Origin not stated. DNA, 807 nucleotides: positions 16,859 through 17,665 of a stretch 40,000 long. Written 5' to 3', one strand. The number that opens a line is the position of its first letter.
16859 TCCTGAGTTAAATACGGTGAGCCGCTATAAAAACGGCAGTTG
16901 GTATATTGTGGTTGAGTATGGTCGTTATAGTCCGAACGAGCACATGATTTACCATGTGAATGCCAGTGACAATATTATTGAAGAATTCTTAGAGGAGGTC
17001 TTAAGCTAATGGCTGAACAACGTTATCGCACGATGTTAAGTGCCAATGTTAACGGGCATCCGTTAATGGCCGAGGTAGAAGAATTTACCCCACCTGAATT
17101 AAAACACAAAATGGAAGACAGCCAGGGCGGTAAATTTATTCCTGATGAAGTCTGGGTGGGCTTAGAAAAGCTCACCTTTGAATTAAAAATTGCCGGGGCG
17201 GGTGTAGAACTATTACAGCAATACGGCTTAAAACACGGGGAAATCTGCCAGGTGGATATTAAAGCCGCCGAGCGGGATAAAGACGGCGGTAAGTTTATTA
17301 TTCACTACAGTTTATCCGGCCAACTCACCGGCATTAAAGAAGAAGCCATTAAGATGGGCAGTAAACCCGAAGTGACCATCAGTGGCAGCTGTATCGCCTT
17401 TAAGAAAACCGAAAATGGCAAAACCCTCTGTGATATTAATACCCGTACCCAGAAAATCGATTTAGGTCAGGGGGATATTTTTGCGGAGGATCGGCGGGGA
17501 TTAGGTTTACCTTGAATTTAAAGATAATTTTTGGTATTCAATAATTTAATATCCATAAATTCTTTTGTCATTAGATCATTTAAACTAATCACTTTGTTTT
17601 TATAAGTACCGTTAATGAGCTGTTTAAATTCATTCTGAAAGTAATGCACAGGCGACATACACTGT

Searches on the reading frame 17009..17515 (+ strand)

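Call 97: search_protein_families(library=phrogs, max_evalue=0.00001, proteins=[window:17009-17515:+])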
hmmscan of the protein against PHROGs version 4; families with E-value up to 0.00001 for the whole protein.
window:17009-17515:+ (168 aa): 1 family
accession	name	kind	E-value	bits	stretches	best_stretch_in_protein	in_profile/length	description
phrog_55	-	connector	1.3e-31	110.7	1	1-167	1-173/173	head closure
